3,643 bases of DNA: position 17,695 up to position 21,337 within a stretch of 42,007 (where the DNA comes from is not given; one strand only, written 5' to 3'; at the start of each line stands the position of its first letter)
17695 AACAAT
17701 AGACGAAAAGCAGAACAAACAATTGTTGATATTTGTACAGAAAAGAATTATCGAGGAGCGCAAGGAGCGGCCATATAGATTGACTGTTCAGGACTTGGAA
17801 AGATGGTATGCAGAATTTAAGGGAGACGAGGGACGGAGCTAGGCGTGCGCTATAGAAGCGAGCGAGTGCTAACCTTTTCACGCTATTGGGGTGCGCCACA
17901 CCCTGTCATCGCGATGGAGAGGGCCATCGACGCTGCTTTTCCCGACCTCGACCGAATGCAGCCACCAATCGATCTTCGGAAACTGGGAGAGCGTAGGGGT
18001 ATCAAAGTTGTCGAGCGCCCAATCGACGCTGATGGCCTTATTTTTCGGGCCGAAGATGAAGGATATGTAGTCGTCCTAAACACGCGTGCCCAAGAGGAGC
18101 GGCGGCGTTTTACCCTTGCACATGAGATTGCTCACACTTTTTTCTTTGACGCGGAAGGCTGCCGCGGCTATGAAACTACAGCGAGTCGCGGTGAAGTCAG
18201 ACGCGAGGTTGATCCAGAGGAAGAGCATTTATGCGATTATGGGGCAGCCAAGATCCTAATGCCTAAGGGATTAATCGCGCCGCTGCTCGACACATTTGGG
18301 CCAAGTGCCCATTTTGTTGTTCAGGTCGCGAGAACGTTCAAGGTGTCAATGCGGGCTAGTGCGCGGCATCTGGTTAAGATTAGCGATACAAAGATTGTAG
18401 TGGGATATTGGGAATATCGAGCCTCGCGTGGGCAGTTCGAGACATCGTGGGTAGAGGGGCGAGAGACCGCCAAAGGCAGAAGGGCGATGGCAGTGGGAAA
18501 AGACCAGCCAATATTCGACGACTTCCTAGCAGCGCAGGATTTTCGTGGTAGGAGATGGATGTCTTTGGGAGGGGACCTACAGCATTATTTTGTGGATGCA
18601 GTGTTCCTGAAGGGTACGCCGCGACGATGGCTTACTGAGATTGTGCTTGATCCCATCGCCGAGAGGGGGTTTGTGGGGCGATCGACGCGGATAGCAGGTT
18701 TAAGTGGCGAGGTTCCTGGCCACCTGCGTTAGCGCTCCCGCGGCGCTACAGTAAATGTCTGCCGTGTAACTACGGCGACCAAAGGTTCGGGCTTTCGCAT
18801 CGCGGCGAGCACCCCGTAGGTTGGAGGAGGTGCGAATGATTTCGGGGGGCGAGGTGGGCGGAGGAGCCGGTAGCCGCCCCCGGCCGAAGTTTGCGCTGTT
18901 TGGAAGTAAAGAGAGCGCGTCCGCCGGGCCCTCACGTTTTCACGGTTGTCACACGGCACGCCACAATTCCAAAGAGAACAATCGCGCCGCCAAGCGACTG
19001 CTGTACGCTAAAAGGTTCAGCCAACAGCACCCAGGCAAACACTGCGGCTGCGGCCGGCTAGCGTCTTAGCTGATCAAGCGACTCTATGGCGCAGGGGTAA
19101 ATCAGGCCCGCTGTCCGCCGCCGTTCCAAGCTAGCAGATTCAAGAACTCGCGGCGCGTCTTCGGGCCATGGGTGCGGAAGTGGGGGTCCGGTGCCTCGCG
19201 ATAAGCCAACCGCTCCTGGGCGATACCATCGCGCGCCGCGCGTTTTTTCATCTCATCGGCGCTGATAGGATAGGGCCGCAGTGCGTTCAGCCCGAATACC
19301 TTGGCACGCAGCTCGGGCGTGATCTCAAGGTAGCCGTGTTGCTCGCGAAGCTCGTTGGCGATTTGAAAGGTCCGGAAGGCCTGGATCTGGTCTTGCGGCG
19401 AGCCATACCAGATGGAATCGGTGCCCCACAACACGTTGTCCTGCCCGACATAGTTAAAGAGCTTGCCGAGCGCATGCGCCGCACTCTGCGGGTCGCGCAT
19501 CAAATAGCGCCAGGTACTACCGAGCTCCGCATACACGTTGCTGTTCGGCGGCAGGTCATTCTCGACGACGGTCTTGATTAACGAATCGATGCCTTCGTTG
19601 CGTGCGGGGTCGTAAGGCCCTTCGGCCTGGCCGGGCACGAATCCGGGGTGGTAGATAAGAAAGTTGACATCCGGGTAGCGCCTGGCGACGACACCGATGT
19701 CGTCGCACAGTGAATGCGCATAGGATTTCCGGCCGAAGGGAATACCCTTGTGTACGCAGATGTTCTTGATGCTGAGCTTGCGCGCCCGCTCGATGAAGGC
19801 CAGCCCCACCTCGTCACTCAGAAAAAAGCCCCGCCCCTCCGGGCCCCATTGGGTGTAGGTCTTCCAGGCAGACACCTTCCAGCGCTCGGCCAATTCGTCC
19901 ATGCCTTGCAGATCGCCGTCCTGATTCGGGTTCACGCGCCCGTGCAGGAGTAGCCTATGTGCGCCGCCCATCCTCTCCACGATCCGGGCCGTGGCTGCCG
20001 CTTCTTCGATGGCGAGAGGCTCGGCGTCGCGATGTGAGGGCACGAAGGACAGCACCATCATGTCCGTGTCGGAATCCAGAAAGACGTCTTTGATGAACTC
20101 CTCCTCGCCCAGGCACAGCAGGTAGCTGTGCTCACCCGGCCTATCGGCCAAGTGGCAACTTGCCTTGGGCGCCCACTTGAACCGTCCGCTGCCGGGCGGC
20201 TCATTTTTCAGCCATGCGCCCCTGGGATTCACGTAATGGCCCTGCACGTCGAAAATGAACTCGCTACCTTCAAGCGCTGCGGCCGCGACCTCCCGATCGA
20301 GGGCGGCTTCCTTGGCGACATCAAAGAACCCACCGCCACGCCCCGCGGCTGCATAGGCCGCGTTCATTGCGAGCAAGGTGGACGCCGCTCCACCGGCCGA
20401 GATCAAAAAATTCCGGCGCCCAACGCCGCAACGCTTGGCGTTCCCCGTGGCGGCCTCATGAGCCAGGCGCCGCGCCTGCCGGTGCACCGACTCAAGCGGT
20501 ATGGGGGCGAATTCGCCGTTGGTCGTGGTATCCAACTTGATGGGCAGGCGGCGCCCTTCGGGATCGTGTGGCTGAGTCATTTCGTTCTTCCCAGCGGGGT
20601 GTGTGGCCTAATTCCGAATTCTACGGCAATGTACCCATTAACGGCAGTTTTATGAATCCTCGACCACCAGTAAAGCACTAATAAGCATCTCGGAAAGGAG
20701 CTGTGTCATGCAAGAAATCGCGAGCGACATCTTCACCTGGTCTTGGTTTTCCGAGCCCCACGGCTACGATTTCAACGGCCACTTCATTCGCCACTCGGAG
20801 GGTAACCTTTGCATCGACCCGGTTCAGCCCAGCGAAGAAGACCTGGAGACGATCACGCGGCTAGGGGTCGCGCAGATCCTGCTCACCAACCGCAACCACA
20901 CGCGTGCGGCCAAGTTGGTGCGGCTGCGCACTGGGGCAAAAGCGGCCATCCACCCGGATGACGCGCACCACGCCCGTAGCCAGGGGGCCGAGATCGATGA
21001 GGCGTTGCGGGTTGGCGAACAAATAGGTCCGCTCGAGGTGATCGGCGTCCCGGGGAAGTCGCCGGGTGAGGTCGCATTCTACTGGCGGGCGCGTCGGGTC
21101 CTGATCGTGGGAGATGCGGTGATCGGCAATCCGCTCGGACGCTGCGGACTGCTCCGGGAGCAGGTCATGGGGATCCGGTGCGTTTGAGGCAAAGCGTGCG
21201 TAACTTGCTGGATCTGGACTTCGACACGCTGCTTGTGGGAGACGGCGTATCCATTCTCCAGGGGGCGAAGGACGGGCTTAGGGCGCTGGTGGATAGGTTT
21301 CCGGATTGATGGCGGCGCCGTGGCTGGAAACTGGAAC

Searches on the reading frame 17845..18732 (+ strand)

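Call 7: search_protein_families(library=pfam, proteins=[window:17845-18732:+], max_evalue=0.001)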
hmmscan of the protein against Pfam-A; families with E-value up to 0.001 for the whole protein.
window:17845-18732:+ (295 aa): 1 family
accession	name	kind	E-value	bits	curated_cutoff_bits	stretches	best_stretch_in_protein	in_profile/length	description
PF06114.19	Peptidase_M78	-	7.4e-16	58.5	22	1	49-173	2-119/123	IrrE N-terminal-like domain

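Call 76: search_protein_families(library=padloc, proteins=[window:17845-18732:+], max_evalue=0.001)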
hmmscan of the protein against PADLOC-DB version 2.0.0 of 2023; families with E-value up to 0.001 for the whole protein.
window:17845-18732:+ (295 aa): 10 families
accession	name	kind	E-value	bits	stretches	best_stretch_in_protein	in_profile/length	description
PDLC04141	capP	-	5.8e-23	79.6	1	28-186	9-160/242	capP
PDLC03949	RmrA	-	2.2e-09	34.7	1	46-199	146-281/363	-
PDLC03954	RmrA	-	4.3e-07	27.2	1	43-172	161-283/380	-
PDLC03946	RmrA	-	1.9e-06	24.8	1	41-193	142-277/357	-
PDLC03947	RmrA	-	5.6e-06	23.4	1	42-172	160-283/383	-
PDLC03950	RmrA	-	6.2e-06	23.4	1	44-145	151-245/369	-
PDLC03945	RmrA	-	0.00013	19.3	1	49-101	167-222/394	-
PDLC04776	PDC-M69B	-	0.00016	19.4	1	54-179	46-174/272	-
PDLC03944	RmrA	-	0.0008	16.6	1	70-171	181-275/384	-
PDLC03948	RmrA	-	0.00087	16.3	0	39-174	155-284/397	-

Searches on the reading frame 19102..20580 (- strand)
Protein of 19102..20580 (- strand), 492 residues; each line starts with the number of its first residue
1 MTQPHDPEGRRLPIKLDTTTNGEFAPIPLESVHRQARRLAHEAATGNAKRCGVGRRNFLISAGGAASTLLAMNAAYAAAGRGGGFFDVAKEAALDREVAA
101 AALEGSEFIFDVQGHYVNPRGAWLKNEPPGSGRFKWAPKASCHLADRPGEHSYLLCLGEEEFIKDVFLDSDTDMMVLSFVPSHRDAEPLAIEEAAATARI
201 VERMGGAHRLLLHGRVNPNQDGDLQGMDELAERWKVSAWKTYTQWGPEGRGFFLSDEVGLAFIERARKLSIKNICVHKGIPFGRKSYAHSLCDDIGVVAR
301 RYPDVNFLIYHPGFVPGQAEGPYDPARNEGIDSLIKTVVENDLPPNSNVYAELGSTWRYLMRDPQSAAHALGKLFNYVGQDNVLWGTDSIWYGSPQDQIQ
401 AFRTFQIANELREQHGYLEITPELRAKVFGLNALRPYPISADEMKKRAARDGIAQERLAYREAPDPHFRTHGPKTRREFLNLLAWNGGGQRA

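Call 7: search_protein_families(library=pfam, proteins=[window:19102-20580:-], max_evalue=0.001)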
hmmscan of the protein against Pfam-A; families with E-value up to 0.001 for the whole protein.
window:19102-20580:- (492 aa): 1 family
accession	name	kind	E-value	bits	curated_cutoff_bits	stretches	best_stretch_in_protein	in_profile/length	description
PF04909.20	Amidohydro_2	-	6e-12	46.4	26.4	1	166-438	35-288/289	Amidohydrolase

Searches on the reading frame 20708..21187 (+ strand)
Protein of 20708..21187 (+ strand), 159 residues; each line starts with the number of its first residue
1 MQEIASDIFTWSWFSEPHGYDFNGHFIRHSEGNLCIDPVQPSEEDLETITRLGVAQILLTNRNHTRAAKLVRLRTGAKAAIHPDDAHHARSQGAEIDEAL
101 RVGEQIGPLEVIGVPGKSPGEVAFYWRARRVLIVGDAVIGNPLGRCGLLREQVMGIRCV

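Call 7: search_protein_families(library=pfam, proteins=[window:20708-21187:+], max_evalue=0.001)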
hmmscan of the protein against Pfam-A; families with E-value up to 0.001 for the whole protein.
window:20708-21187:+ (159 aa): 2 families
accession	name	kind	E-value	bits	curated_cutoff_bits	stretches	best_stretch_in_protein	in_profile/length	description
PF14597.12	Lactamase_B_5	-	7.8e-17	61.9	28.4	1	6-151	7-151/199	Metallo-beta-lactamase superfamily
PF00753.33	Lactamase_B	-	1.2e-06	29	22.7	1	27-148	11-161/196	Metallo-beta-lactamase superfamily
